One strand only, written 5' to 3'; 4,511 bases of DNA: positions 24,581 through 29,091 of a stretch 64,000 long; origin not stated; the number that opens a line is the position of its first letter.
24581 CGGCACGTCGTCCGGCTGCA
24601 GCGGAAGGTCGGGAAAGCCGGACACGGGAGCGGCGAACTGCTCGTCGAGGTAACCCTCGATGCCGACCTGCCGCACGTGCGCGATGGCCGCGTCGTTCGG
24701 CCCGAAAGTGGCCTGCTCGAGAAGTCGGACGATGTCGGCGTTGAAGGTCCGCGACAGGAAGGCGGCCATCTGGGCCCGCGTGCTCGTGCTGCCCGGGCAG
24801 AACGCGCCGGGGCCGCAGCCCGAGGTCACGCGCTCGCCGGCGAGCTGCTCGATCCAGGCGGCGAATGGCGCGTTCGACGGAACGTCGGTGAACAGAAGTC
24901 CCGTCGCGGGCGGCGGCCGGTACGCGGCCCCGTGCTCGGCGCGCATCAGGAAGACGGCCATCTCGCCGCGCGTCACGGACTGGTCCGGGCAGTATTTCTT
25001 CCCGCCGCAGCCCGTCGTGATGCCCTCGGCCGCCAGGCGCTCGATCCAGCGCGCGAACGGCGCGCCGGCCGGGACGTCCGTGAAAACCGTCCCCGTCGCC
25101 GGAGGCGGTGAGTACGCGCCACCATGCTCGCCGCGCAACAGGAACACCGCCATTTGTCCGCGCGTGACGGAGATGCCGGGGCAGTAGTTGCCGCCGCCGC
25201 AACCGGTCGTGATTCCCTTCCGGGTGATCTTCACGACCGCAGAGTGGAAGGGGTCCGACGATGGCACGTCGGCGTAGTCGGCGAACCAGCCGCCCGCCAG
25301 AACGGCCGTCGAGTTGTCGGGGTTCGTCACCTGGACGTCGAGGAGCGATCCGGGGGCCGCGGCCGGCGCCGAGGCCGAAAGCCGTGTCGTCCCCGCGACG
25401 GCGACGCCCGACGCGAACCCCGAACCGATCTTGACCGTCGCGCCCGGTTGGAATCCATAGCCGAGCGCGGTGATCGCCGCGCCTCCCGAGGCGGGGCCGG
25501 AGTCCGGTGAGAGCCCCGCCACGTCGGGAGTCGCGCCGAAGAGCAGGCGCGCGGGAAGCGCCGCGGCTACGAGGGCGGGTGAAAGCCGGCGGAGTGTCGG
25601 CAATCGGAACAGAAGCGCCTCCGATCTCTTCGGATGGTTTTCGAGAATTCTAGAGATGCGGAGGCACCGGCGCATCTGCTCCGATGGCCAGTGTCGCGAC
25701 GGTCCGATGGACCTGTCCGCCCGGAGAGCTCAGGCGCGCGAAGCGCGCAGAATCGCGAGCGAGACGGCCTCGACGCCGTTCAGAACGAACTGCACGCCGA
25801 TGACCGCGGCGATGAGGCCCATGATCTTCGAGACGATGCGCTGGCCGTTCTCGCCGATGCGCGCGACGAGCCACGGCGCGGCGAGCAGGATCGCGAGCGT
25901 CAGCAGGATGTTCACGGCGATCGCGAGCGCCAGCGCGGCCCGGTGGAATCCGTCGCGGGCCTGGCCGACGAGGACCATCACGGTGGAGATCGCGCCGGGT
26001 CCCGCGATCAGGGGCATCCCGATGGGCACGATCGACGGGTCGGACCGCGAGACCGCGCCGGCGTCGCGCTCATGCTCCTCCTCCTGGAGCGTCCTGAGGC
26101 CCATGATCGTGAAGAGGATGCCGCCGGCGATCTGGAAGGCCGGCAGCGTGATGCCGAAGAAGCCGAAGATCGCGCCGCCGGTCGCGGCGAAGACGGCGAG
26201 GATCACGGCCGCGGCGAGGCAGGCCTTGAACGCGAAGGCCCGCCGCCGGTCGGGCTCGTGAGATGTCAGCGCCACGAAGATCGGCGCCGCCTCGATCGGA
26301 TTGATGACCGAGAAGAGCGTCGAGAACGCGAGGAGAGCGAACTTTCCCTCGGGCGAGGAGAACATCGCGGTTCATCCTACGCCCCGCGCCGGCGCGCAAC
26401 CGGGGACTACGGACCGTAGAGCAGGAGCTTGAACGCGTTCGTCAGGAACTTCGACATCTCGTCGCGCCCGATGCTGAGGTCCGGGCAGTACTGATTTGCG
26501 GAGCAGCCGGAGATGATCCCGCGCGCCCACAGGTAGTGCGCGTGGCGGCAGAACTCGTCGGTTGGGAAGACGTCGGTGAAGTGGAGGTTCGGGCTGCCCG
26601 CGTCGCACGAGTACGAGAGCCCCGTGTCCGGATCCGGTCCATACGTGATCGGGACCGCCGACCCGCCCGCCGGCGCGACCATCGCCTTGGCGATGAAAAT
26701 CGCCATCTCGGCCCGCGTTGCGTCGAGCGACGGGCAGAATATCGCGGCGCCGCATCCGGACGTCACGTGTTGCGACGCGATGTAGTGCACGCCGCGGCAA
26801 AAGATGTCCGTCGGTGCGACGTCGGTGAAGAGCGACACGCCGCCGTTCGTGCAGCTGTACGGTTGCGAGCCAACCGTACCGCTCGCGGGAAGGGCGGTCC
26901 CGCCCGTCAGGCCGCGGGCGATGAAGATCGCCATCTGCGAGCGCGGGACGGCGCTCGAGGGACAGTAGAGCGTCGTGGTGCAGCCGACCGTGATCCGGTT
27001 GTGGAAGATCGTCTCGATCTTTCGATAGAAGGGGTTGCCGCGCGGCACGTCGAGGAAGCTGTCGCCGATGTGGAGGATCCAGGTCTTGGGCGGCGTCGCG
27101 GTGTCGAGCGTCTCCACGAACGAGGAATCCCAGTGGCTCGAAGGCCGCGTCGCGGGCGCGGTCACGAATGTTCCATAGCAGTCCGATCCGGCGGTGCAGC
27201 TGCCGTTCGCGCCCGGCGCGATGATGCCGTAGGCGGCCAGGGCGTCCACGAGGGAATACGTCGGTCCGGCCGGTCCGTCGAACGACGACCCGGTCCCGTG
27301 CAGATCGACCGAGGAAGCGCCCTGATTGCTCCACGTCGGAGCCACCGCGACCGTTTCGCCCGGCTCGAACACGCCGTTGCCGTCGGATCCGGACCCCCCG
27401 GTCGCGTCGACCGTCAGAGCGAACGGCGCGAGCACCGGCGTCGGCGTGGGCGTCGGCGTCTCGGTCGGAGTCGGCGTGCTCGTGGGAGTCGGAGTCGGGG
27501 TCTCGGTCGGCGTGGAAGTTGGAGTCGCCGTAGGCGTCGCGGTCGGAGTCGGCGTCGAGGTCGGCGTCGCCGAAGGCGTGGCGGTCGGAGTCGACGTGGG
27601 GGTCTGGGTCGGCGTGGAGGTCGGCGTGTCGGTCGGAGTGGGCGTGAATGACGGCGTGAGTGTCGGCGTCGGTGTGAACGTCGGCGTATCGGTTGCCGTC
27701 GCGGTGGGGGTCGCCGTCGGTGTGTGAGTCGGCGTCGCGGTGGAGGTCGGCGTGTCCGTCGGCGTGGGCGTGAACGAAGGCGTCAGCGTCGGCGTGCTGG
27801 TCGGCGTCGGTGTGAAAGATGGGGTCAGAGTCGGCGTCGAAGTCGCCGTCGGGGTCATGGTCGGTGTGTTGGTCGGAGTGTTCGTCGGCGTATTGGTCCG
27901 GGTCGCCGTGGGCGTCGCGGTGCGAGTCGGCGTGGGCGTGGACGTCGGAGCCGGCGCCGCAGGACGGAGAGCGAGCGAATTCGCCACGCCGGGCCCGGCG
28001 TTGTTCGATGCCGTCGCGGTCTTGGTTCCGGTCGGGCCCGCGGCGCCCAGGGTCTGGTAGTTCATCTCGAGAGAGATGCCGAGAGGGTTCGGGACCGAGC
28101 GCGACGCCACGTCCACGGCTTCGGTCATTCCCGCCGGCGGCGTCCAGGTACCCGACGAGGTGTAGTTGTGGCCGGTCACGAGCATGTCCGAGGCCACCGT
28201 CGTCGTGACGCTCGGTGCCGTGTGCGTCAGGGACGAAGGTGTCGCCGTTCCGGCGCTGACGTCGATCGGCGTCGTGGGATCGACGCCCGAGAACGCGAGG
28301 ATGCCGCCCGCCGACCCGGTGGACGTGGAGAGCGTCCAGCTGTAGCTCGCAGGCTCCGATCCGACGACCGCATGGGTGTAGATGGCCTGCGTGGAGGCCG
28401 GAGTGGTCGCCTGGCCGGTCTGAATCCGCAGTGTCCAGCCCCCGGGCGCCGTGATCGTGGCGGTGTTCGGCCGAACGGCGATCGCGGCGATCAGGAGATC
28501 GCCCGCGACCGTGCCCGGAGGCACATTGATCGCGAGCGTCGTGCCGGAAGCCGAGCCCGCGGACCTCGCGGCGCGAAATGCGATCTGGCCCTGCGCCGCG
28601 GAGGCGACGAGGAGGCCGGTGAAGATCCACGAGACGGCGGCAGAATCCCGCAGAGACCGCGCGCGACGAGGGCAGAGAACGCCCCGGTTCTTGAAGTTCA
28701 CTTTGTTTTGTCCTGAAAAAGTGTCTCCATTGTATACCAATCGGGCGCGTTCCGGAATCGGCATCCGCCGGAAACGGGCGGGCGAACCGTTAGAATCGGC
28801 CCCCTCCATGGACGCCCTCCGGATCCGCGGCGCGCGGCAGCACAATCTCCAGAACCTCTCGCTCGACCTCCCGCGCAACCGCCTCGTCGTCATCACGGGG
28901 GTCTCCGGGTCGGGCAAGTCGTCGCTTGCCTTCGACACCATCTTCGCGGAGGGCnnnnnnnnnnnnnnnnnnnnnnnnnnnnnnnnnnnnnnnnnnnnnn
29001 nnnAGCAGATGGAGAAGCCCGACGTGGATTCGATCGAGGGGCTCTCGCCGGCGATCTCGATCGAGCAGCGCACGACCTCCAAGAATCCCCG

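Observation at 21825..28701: DUF1501-DUF1800 pair and a second protein share a Cys-containing SLH-domain variant; one carries a 560-bp Thr-Pro coding microsatellite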

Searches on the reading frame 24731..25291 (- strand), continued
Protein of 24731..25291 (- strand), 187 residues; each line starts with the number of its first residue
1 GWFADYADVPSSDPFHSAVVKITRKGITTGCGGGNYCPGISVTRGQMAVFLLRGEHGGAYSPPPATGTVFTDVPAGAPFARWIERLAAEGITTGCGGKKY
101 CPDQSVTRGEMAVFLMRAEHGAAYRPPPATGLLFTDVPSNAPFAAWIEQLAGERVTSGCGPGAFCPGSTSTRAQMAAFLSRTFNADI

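Call 38: fold_search(model_id=the predicted structure, library=pdb)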
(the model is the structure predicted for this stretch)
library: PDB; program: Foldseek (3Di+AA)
matches with E <= 10: 34; with E <= 0.001: 15
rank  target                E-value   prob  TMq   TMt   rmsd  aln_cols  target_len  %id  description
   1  3pyw                  3.3e-08  1.00  0.82  0.84   2.8       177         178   21  The structure of the SLH domain from B. anthracis surface array protein at 1.8A (released 2011-04-27)
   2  6bt4                  2.2e-06  1.00  0.71  0.78   4.3       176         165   19  Crystal structure of the SLH domain of Sap from Bacillus anthracis in complex with a pyruvylated SCWP unit (released 2018-03-21)
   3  7sv3                  3.0e-06  1.00  0.73  0.77   3.3       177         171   19  Crystal structure of SpaA-SLH in complex with 4,6-Pyr-beta-D-ManNAc-(1->4)-beta-D-GlcNAcOMe (released 2022-03-09)
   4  6cwh_C                3.3e-06  1.00  0.72  0.80   2.9       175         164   18  Crystal structure of SpaA-SLH in complex with 4,6-Pyr-beta-D-ManNAcOMe (P1) (released 2018-08-15)
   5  7sv4                  4.7e-06  1.00  0.67  0.72   3.7       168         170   19  Crystal structure of SpaA-SLH in complex with 4,6-Pyr-beta-D-ManNAc-(1->4)-beta-D-GlcNAc-(1->3)-4,6-Pyr-beta-D-ManNAcOMe (released 2022-03-09)
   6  6cwr                  1.5e-05  1.00  0.73  0.80   3.2       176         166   16  Crystal structure of SpaA-SLH/G46A/G109A in complex with 4,6-Pyr-beta-D-ManNAcOMe (released 2018-08-15)
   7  7sv5_A                1.6e-05  1.00  0.71  0.78   3.2       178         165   18  Crystal structure of SpaA-SLH/G109A in complex with 4,6-Pyr-beta-D-ManNAc-(1->4)-beta-D-GlcNAcOMe (released 2022-03-09)
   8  6cwf_A                1.6e-05  1.00  0.69  0.76   4.5       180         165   17  Crystal structure of SpaA-SLH in complex with 4,6-Pyr-beta-D-ManNAcOMe (released 2018-08-15)
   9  6cwn                  1.8e-05  1.00  0.70  0.78   3.0       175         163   18  Crystal structure of SpaA-SLH/G109A in complex with 4,6-Pyr-beta-D-ManNAcOMe (released 2018-08-15)
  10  6cwc_B                1.9e-05  1.00  0.64  0.71   6.1       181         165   18  Crystal structure of SpaA-SLH (released 2018-08-15)
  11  6cwc_A                2.0e-05  1.00  0.67  0.74   4.3       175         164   17  Crystal structure of SpaA-SLH (released 2018-08-15)
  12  7sv6                  2.1e-05  1.00  0.72  0.80   3.5       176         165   16  Crystal structure of SpaA-SLH/G46A/G109A in complex with 4,6-Pyr-beta-D-ManNAc-(1->4)-beta-D-GlcNAcOMe (released 2022-03-09)
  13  7sv5_B                3.1e-05  1.00  0.74  0.82   2.7       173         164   18  Crystal structure of SpaA-SLH/G109A in complex with 4,6-Pyr-beta-D-ManNAc-(1->4)-beta-D-GlcNAcOMe (released 2022-03-09)
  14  6cwm                  4.9e-05  1.00  0.65  0.69   5.3       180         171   17  Crystal structure of SpaA-SLH/G109A (released 2018-08-15)
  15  6cwl_B                1.6e-04  1.00  0.66  0.81   3.1       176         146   17  Crystal structure of SpaA-SLH in complex with beta-D-GlcNAc-(1->3)-4,6-Pyr-beta-D-ManNAcOMe (released 2018-08-15)
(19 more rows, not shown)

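Call 48: search_protein_families(library=pfam, alignment_id=A2, max_evalue=0.0001)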
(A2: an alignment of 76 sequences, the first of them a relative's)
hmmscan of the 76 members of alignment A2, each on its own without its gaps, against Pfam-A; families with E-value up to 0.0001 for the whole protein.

A. member 1, P0001 (523 aa): 1 family
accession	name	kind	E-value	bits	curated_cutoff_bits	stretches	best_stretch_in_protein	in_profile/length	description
PF00395.25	SLH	-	1.2e-48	163.3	20.8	4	343-386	1-44/44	S-layer homology domain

B. families by the number of members that match (of 76 scanned): 78 families (the first 25 are shown)
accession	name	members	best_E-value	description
PF00395.25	SLH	74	1.2e-48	S-layer homology domain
PF01833.30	TIG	20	6.5e-15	IPT/TIG domain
PF15902.12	Sortilin-Vps10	4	1.4e-35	Sortilin, neurotensin receptor 3,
PF19408.5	PKD_6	4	2.9e-08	PKD-like domain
PF00041.27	fn3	4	5.2e-08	Fibronectin type III domain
PF13517.12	FG-GAP_3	3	6.3e-95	FG-GAP-like repeat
PF01839.29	FG-GAP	3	9.2e-47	FG-GAP repeat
PF06739.17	SBBP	3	1.1e-35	Beta-propeller repeat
PF13927.12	Ig_3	3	1.1e-06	Immunoglobulin domain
PF08811.16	DUF1800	2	1.3e-87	Protein of unknown function (DUF1800)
PF24684.1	Vgb_lyase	2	5e-66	Virginiamycin B lyase family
PF05593.20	RHS_repeat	2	1.4e-18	RHS Repeat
PF13229.12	Beta_helix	2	1.7e-17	Right handed beta helix region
PF14870.12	PSII_BNR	2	6.5e-15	Photosynthesis system II assembly factor YCF48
PF02012.26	BNR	2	2.1e-14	BNR/Asp-box repeat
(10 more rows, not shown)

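Call 64: search_solved_structures(query=A1, max_evalue=0.01, show_alignments=2)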
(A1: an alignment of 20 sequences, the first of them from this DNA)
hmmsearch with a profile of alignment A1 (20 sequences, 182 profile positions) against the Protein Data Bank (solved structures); distinct sequences matched with E-value up to 0.01: 8.
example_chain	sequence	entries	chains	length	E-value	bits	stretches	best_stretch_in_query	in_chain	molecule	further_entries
9g93_A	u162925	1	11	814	3.9e-15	59.3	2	56-182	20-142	S-layer protein sap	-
6bt4_A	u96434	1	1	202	4.4e-13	52.6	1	4-181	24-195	S-layer protein sap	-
3pyw_A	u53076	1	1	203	6e-13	52.1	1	4-181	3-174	S-layer protein sap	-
4aq1_C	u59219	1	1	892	2.6e-12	50.1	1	4-181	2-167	SBSB PROTEIN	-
4aq1_A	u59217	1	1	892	2.6e-12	50.1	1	4-181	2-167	SBSB PROTEIN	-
8bz2_A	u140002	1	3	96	1.1e-05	28.4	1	4-57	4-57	S-layer homology domain-containing protein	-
8bym_A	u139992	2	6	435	0.00013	25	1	4-57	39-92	S-layer homology domain-containing protein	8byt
8bys_A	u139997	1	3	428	0.00014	24.8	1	4-57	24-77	S-layer homology domain-containing protein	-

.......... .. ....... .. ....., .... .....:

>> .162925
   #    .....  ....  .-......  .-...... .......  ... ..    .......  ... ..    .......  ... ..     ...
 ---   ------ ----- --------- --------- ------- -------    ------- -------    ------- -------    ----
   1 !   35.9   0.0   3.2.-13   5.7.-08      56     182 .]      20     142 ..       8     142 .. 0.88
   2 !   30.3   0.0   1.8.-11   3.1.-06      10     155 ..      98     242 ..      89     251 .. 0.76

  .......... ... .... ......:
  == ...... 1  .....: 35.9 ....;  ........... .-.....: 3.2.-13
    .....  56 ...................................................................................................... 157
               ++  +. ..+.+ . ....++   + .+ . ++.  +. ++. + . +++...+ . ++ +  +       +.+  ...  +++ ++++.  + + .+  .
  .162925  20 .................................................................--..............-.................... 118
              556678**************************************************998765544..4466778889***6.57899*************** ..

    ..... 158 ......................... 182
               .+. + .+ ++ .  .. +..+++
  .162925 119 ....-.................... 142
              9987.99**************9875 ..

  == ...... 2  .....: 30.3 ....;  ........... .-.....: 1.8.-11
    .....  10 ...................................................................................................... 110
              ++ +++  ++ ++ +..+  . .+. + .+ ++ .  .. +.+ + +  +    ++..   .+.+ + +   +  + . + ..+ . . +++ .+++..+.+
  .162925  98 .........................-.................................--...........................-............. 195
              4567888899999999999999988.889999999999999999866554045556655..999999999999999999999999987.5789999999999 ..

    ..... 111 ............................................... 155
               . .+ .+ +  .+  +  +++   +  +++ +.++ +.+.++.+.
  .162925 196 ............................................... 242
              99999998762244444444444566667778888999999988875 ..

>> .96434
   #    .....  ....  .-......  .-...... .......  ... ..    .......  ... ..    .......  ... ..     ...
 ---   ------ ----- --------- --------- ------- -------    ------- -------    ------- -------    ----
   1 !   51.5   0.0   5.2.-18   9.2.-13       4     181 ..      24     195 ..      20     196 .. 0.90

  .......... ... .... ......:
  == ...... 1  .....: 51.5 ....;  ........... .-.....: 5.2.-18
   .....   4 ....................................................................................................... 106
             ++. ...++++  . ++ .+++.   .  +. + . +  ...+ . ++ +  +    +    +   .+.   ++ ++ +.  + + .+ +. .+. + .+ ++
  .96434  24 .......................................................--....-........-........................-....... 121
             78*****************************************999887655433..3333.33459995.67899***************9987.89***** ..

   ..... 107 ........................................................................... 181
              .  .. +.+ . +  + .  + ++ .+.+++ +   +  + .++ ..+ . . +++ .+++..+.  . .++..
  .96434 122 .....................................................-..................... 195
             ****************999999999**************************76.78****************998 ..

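Call 74: search_protein_families(library=pfam, proteins=[L041:4683-6608:+, L041:6601-8910:+, L041:8850-11300:-, L041:906-3779:+], max_evalue=0.001)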
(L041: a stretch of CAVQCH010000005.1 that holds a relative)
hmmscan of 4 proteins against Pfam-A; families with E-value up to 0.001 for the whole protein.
L041:4683-6608:+ (642 aa): 0 families

L041:6601-8910:+ (770 aa): 4 families
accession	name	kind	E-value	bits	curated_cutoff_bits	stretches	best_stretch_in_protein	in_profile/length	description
PF02518.31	HATPase_c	-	2.2e-27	96.1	26.4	1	587-695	3-109/111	Histidine kinase-, DNA gyrase B-, and HSP90-like ATPase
PF00512.31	HisKA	-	4.2e-09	36.7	26.9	1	475-540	1-65/66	His Kinase A (phospho-acceptor) domain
PF00672.30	HAMP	-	5.5e-07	30.2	25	1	420-470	3-52/53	HAMP domain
PF13581.12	HATPase_c_2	-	3.7e-05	24.2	27.4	1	597-689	39-123/127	Histidine kinase-like ATPase domain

L041:8850-11300:- (816 aa): 3 families
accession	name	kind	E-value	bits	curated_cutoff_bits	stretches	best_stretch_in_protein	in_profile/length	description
PF00884.28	Sulfatase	-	8.6e-42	143.9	25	1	377-678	2-301/301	Sulfatase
PF16347.10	SGSH_C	-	2.4e-12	47.7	29.3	1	635-698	10-73/154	N-sulphoglucosamine sulphohydrolase, C-terminal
PF01663.27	Phosphodiest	-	1e-07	32.3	23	1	378-621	1-220/342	Type I phosphodiesterase / nucleotide pyrophosphatase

L041:906-3779:+ (958 aa): 0 families

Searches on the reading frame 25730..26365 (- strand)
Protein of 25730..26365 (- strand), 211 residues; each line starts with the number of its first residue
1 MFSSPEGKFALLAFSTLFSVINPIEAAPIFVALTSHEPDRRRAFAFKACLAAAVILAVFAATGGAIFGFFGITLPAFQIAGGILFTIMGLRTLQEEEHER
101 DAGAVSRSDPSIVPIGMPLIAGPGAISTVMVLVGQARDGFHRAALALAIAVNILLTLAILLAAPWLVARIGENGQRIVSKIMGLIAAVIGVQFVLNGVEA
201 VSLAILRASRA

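Call 6: search_protein_families(library=pfam, proteins=[window:25730-26365:-], max_evalue=1)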
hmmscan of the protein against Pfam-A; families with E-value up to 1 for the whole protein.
window:25730-26365:- (211 aa): 1 family
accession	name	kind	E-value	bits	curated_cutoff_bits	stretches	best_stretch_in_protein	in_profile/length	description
PF01914.23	MarC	-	5.2e-48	163.6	23.9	1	9-200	3-201/203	MarC family integral membrane protein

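Call 7: search_protein_families(library=ncbifam, proteins=[window:25730-26365:-], max_evalue=1)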
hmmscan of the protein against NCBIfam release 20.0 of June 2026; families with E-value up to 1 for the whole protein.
window:25730-26365:- (211 aa): 4 families
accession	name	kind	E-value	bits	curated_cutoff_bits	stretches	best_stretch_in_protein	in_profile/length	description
TIGR00427.1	TIGR00427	subfamily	8e-47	159.6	99.2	1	9-198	6-201/201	NAAT family transporter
NF008320.0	PRK11111.1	equivalog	2.6e-35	121.7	216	1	14-202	15-210/215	YchE family NAAT transporter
NF008228.0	PRK10995.1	equivalog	1.6e-29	102.7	162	1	10-201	8-216/223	MarC family NAAT transporter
NF008010.0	PRK10739.1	equivalog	1.7e-25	90.1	215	1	16-200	10-193/197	YhgN family NAAT transporter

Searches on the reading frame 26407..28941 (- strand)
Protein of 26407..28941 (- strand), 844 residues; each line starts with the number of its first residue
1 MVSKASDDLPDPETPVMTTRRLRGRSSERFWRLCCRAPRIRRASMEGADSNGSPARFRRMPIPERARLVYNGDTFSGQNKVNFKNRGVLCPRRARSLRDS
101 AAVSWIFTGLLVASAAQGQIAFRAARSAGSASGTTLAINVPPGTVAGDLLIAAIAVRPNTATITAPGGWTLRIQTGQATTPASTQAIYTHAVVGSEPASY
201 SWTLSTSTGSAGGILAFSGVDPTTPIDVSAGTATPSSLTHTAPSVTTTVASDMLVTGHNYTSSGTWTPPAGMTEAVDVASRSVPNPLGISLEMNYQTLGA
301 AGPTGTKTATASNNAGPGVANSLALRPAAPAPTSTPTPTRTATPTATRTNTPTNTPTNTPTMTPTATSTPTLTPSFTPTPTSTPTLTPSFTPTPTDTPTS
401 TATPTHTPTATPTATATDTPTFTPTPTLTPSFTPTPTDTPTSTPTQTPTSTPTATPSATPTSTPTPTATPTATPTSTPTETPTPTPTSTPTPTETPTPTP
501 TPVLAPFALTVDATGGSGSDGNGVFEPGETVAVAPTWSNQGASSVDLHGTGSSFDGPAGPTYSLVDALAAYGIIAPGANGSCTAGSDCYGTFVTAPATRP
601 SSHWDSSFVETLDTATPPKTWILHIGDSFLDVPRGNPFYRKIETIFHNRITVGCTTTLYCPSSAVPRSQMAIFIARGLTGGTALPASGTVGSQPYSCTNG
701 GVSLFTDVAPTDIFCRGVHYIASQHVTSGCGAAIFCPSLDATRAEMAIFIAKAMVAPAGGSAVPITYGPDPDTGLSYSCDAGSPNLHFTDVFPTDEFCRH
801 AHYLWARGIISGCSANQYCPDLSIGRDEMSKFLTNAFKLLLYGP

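Call 6: search_protein_families(library=pfam, proteins=[window:26407-28941:-], max_evalue=1)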
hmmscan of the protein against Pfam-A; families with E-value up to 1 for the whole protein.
window:26407-28941:- (844 aa): 2 families
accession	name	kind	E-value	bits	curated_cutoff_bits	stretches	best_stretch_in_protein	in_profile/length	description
PF00395.25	SLH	-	0.0016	18.8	20.8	0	705-747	2-44/44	S-layer homology domain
PF22012.2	TSLPR_D1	-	0.37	11.4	27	0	793-815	36-58/82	Cytokine receptor-like factor 2, domain 1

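Call 7: search_protein_families(library=ncbifam, proteins=[window:26407-28941:-], max_evalue=1)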
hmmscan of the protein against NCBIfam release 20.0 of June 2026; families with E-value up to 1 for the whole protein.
window:26407-28941:- (844 aa): 0 families
